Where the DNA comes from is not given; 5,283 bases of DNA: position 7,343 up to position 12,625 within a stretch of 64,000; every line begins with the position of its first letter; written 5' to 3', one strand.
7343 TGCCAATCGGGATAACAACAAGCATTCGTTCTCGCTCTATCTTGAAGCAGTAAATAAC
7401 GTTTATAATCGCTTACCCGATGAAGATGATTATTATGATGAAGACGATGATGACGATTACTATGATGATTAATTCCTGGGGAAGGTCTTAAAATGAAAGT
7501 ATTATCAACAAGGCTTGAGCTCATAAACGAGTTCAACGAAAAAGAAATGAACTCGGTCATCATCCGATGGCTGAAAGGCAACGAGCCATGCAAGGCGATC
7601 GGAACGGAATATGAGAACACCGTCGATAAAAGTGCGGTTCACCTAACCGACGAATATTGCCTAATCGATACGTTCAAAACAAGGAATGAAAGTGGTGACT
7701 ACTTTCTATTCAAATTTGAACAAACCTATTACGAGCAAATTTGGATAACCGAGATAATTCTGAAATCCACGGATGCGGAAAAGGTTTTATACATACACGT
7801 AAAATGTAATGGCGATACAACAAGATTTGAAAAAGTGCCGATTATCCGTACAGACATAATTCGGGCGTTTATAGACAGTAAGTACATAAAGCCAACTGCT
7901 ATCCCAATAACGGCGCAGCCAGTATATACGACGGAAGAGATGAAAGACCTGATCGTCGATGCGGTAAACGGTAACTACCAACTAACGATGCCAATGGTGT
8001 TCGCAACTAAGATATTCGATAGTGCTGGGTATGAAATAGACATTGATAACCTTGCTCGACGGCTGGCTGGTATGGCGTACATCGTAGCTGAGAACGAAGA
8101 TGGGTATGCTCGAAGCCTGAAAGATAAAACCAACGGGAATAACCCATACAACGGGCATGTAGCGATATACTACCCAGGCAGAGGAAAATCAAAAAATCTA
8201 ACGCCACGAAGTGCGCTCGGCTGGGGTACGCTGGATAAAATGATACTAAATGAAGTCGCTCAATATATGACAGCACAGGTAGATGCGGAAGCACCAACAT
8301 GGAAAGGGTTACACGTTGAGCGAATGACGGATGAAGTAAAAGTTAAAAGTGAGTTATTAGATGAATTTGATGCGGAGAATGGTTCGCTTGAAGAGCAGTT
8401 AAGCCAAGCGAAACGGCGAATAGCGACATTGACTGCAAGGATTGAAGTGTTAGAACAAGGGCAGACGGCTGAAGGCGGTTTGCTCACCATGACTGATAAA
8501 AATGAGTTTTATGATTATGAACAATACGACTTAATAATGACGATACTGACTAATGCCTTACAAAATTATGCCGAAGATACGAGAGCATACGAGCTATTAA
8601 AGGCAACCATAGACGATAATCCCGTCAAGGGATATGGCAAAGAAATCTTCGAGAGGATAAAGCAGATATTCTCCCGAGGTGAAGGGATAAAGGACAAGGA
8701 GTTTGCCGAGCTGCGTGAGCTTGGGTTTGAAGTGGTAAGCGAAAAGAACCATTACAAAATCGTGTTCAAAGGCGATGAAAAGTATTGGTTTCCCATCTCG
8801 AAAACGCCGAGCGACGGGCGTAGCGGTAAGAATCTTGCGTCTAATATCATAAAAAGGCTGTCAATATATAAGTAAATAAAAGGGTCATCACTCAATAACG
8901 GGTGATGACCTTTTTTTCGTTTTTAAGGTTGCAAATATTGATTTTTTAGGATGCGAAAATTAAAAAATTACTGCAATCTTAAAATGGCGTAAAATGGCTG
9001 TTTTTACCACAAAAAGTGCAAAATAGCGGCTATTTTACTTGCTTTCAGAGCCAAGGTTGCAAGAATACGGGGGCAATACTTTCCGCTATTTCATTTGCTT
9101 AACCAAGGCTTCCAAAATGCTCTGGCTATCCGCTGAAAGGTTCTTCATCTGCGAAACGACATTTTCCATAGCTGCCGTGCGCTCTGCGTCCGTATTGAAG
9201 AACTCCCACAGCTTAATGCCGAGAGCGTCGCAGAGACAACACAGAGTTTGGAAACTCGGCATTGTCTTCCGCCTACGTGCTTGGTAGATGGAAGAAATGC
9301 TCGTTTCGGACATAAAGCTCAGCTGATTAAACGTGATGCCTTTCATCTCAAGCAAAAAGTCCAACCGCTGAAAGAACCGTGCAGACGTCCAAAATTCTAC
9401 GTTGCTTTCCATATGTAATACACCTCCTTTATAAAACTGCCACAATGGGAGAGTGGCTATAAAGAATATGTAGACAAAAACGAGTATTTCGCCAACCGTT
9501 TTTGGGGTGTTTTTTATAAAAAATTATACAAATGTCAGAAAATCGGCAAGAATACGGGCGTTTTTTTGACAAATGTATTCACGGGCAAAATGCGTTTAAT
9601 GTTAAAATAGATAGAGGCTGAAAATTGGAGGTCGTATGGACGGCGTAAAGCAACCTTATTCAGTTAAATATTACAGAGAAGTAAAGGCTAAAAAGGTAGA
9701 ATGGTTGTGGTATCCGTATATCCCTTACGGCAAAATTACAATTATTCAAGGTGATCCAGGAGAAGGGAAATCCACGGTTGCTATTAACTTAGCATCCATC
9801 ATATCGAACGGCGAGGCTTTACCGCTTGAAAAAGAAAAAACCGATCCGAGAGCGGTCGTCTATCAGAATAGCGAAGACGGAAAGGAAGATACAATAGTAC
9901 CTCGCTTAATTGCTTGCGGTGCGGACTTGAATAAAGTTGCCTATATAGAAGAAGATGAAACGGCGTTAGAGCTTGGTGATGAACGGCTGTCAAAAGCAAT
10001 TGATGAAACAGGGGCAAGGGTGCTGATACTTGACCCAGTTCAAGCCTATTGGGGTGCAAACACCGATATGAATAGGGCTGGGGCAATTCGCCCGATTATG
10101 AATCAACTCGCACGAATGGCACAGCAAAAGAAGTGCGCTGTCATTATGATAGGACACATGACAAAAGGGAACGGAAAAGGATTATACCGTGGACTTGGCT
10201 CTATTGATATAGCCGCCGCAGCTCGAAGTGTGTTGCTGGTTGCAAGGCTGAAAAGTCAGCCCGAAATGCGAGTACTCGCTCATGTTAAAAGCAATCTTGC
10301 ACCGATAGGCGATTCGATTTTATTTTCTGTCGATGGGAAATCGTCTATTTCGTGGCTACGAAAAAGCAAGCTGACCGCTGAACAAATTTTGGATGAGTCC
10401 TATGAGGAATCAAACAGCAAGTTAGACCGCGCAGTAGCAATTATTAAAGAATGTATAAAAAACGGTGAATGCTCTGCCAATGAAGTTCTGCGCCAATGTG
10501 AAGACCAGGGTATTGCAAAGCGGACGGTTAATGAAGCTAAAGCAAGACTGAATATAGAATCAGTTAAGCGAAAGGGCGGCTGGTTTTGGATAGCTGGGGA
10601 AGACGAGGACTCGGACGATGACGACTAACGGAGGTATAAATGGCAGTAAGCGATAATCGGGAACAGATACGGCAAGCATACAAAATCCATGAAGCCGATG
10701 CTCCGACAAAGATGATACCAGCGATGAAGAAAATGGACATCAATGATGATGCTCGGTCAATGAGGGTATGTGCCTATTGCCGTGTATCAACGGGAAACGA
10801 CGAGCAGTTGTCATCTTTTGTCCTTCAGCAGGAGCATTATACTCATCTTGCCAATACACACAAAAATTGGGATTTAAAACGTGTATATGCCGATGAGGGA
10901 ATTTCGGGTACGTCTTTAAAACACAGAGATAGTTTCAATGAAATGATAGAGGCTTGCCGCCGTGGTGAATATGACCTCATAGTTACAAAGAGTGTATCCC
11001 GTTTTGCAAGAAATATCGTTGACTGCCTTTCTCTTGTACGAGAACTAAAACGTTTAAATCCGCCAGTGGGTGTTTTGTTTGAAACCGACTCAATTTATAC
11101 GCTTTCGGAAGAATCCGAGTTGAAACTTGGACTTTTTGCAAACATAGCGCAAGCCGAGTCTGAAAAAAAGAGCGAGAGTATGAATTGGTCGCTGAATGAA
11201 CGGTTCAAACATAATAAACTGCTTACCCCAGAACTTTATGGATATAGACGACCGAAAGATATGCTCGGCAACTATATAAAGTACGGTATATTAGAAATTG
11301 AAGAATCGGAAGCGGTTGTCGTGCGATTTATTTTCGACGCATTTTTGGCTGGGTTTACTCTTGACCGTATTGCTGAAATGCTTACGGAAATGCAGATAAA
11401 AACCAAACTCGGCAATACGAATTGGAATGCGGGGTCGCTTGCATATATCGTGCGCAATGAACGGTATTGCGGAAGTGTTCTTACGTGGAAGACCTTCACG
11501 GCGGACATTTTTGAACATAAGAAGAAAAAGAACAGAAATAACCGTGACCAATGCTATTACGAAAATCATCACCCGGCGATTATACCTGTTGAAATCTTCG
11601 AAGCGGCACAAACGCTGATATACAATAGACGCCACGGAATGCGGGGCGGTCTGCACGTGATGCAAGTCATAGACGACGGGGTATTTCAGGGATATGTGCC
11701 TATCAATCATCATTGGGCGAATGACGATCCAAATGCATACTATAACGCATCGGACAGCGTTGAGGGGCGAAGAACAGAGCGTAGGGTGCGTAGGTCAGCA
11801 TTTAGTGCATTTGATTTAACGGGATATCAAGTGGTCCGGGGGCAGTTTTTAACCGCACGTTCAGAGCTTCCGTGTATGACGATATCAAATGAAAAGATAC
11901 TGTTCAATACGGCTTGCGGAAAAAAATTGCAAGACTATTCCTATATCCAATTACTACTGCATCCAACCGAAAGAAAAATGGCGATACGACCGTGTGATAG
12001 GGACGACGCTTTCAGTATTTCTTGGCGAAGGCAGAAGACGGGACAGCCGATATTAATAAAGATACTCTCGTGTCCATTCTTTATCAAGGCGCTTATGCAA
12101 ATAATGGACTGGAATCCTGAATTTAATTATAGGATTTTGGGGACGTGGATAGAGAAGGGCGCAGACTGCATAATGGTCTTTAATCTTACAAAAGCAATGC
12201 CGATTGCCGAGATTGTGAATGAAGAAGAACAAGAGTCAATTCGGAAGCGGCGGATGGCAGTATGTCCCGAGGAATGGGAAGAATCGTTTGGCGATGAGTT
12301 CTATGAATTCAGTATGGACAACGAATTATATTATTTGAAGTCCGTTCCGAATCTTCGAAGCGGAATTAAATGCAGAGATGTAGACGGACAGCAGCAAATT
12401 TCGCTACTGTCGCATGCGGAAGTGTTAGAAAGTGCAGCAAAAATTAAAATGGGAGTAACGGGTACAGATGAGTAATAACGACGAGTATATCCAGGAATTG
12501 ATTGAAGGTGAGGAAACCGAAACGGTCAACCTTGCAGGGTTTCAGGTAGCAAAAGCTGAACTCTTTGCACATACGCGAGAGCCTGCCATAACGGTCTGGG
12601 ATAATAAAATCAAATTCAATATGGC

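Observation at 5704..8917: Three-gene cargo cassette (membrane-anchored protein, minimal Pol-beta nucleotidyltransferase, 460-aa coiled-coil protein): candidate undescribed defence system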

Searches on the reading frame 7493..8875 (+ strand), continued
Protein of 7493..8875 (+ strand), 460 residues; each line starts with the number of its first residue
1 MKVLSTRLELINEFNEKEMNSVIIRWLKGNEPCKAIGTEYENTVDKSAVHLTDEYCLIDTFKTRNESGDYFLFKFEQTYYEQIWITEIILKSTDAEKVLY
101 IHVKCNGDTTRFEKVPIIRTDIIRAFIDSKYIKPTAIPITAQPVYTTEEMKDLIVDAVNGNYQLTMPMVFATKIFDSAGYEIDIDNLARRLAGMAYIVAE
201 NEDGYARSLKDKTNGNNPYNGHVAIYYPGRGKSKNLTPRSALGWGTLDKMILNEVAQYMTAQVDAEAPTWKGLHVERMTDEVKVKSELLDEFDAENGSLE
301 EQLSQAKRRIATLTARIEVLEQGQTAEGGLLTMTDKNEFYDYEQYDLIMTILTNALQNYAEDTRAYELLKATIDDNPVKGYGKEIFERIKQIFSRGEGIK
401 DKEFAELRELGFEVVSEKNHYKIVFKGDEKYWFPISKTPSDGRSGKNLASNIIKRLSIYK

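Call 111: search_protein_families(library=padloc, proteins=[L099:5940-7004:+], max_evalue=0.01)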
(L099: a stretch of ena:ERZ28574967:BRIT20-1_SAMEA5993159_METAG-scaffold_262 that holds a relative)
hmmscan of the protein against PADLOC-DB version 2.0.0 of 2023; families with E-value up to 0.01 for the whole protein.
L099:5940-7004:+ (354 aa): 0 families

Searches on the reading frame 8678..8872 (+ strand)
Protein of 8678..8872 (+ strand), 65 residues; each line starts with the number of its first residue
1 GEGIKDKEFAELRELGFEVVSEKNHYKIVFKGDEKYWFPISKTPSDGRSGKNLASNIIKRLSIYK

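Call 59: search_solved_structures(query=A4, max_evalue=10, show_alignments=3)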
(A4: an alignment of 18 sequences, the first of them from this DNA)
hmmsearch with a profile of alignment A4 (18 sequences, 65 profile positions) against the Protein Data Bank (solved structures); distinct sequences matched with E-value up to 10: 5.
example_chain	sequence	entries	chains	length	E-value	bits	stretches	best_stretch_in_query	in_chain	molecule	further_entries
4esf_A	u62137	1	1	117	0.19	14.8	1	9-47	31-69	PadR-like transcriptional regulator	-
6hpb_A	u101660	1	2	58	0.23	14.5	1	6-33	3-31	mRNA interferase toxin HicA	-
7kc8_A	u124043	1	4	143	0.5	13.4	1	25-47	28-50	16.4 kDa salivary peptide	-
8enu_A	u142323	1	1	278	0.53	13.3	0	15-61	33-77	Lufaxin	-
8eo2_A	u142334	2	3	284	0.56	13.3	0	15-61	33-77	Lufaxin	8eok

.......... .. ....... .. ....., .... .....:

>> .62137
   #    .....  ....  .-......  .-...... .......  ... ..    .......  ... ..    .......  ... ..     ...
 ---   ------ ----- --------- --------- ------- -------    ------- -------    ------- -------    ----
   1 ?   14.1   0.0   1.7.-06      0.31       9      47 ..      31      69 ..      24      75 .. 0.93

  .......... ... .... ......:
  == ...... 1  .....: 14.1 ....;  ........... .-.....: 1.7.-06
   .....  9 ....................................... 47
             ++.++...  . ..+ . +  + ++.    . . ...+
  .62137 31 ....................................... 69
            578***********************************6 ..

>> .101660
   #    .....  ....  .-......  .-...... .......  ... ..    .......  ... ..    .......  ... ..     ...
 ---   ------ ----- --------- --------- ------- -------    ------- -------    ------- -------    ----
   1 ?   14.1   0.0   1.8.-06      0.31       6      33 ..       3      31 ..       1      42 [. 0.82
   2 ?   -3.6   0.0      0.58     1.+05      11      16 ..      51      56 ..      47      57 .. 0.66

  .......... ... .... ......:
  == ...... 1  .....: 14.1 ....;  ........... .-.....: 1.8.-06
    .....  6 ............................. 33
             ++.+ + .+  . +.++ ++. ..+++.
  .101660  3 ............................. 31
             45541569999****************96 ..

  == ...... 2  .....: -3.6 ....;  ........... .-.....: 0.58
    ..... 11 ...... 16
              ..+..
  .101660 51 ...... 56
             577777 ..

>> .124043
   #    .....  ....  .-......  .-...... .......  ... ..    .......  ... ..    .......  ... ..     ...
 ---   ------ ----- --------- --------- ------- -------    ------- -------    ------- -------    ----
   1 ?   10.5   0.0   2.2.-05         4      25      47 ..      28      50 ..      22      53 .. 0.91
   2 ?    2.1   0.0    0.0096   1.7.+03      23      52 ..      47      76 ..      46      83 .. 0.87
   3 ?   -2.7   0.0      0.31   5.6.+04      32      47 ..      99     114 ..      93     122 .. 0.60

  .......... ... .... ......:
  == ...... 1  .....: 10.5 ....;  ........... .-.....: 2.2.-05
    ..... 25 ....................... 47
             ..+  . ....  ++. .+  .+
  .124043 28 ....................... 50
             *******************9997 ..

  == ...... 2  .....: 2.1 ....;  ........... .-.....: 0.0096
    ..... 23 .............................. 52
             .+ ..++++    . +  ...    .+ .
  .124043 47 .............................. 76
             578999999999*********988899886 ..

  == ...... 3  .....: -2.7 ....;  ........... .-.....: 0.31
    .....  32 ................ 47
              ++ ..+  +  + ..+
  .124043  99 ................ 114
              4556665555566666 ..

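Call 60: search_protein_families(library=pfam, alignment_id=A4, max_evalue=10)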
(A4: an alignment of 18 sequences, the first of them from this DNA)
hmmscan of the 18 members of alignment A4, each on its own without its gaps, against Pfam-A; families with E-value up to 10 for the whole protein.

A. member 1, seq(65 aa): 2 families
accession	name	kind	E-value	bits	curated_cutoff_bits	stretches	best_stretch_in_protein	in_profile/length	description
PF22020.1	RlmL_1st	-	0.097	13.1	27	1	10-35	16-39/55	RlmL ferredoxin-like domain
PF11503.13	YNR034W-A-like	-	0.21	11.9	25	1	4-35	34-65/72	YNR034W-A-like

B. families by the number of members that match (of 18 scanned): 9 families
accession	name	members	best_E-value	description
PF11503.13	YNR034W-A-like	3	0.031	YNR034W-A-like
PF07927.17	HicA_toxin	2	0.049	HicA toxin of bacterial toxin-antitoxin,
PF22020.1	RlmL_1st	2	0.097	RlmL ferredoxin-like domain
PF21216.2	PepQ_N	1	0.023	Xaa-Pro dipeptidase, N-terminal domain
PF13597.11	NRDD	1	0.035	Anaerobic ribonucleoside-triphosphate reductase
PF13456.12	RVT_3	1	0.056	Reverse transcriptase-like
PF08279.18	HTH_11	1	0.064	HTH domain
PF07789.17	DUF1627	1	0.21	Protein of unknown function (DUF1627)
PF20959.2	BibA_N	1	0.22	BibA adhesin stalk domain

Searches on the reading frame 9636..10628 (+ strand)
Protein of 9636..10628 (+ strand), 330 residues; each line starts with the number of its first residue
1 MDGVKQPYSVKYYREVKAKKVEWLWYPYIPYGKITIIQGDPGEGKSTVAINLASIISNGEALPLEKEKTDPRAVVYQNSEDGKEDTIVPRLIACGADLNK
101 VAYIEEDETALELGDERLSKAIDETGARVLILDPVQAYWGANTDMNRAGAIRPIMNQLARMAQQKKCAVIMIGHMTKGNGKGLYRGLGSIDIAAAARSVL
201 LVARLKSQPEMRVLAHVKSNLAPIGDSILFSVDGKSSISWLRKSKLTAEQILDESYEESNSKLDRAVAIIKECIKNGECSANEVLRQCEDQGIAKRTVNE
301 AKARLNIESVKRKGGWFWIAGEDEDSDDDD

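Call 77: search_protein_families(library=phrogs, proteins=[window:9636-10628:+], max_evalue=0.00001)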
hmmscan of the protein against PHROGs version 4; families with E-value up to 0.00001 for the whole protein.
window:9636-10628:+ (330 aa): 11 families
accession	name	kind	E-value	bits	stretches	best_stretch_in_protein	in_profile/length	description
phrog_906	-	DNA, RNA and nucleotide metabolism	8.6e-18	65.4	1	8-207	505-701/872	DNA polymerase/primase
phrog_3123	-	unknown function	3.1e-16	60.1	1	115-220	446-554/583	-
phrog_296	-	integration and excision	1.2e-13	51.7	1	18-175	304-425/626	DNA transposition protein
phrog_10729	-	DNA, RNA and nucleotide metabolism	2.7e-13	50.1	1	4-207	366-580/722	DNA polymerase/primase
phrog_239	-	DNA, RNA and nucleotide metabolism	5.6e-10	39.8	1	19-209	346-560/801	DNA primase/helicase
phrog_6357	-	unknown function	9.3e-10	39.3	1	19-318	18-299/321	-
phrog_25693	-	unknown function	7.1e-09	35.8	1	22-206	40-235/405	-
phrog_243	-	DNA, RNA and nucleotide metabolism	6.1e-07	29.7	0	128-213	144-236/273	DnaB-like replicative helicase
phrog_1284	-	unknown function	2.9e-06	27.9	1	16-177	20-186/306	-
phrog_97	-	other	3.2e-06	27.6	0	29-176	70-223/506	UvsX-like recombinase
phrog_25488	-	unknown function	5.8e-06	27.1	0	205-311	71-182/197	-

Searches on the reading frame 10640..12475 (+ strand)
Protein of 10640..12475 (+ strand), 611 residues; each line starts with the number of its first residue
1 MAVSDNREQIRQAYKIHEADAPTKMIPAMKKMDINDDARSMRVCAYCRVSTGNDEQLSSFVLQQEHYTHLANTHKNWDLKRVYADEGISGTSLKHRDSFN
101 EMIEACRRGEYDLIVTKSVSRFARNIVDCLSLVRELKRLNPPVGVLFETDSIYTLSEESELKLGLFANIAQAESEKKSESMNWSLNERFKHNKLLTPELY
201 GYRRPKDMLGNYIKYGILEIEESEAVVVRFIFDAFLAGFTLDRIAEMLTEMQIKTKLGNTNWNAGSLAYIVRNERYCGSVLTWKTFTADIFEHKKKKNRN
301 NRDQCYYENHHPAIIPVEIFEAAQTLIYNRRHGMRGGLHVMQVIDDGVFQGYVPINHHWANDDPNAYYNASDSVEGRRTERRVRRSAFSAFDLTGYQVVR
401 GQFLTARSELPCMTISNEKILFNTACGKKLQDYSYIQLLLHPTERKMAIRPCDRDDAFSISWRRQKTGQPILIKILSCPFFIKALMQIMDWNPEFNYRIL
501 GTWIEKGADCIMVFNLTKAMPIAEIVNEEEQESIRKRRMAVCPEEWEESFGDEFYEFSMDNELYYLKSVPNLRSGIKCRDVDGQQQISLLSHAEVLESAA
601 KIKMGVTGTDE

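Call 77: search_protein_families(library=phrogs, proteins=[window:10640-12475:+], max_evalue=0.00001)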
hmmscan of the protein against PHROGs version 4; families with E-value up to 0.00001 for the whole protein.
window:10640-12475:+ (611 aa): 2 families
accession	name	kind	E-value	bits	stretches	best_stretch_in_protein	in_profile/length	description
phrog_95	-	integration and excision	2.5e-87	295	1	23-334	74-362/651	integrase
phrog_125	-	DNA, RNA and nucleotide metabolism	3.5e-37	129.3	1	34-329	13-250/254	DNA invertase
